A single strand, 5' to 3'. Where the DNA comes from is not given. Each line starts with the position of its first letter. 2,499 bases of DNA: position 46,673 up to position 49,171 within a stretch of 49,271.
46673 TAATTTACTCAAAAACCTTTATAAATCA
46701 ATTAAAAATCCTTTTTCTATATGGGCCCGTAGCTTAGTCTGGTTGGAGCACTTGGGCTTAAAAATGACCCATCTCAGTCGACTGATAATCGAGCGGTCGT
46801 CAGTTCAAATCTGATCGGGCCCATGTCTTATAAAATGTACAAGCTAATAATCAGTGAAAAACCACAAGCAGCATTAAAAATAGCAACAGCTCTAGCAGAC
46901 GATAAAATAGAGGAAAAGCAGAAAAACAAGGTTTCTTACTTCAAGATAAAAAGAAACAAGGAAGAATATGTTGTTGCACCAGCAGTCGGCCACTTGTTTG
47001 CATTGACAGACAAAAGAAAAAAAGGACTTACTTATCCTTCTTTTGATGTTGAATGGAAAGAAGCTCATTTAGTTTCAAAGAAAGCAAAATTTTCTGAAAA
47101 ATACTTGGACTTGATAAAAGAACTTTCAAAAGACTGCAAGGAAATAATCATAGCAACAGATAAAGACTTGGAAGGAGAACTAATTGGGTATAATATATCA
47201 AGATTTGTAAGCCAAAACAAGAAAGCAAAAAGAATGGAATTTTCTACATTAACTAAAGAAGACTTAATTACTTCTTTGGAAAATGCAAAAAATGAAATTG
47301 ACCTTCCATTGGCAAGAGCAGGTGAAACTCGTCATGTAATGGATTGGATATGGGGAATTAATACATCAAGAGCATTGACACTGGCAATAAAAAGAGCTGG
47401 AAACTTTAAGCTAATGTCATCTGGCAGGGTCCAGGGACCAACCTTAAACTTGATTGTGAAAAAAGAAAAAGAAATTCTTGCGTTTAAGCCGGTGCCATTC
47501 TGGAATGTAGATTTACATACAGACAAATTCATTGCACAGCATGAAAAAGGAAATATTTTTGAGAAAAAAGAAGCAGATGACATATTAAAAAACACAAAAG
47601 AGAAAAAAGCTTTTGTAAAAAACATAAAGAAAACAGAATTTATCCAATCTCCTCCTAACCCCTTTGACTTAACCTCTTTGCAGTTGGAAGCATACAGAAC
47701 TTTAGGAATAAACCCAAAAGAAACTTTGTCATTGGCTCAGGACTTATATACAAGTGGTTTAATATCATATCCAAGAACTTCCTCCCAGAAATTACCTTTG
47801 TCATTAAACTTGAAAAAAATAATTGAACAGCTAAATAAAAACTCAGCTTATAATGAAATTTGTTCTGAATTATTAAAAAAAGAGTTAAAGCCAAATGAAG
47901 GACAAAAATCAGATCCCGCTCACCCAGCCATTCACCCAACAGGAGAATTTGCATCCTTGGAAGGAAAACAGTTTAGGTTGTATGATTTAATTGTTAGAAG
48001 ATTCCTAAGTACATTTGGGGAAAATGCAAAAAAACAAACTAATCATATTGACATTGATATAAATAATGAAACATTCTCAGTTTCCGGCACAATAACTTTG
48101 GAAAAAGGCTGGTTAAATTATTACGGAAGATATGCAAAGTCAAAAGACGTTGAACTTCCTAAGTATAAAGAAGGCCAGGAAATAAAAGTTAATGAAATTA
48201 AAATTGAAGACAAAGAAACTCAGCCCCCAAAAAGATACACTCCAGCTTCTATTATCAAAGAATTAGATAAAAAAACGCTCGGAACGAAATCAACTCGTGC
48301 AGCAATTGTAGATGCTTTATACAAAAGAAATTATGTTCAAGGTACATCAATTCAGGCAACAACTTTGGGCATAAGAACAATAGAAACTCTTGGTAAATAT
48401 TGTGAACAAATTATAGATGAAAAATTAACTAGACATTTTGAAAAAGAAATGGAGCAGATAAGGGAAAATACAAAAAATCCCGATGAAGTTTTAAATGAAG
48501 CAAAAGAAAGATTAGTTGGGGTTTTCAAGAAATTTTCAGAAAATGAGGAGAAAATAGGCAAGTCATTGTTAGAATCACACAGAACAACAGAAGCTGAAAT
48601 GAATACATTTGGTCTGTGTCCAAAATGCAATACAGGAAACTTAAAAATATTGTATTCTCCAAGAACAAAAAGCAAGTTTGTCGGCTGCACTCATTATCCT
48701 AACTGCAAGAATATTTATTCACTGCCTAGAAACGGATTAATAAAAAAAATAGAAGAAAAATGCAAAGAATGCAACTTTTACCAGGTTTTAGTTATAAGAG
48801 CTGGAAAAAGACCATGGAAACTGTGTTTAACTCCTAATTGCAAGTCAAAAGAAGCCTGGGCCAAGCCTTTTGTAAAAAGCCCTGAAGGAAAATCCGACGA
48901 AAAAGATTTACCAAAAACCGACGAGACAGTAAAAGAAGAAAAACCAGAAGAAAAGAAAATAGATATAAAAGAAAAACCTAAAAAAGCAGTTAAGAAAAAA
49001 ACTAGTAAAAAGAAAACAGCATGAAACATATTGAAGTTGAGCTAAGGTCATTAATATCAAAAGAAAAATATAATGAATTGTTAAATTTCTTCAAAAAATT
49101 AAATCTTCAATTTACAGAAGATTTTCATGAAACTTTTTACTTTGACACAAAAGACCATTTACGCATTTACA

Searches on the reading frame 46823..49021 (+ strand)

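Call 32: search_protein_families(library=pfam, proteins=[window:46823-49021:+], max_evalue=0.001)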
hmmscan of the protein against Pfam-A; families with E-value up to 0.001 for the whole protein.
window:46823-49021:+ (733 aa): 3 families
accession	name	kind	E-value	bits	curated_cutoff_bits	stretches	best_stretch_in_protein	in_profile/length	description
PF01131.25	Topoisom_bac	-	5.7e-119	398.2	35.1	1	160-557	3-410/411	DNA topoisomerase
PF01751.28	Toprim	-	1e-13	51.7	23.1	1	7-142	1-95/96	Toprim domain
PF01396.24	Zn_ribbon_Top1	-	8.8e-09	35.5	32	1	598-637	3-39/39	Topoisomerase DNA binding C4 zinc finger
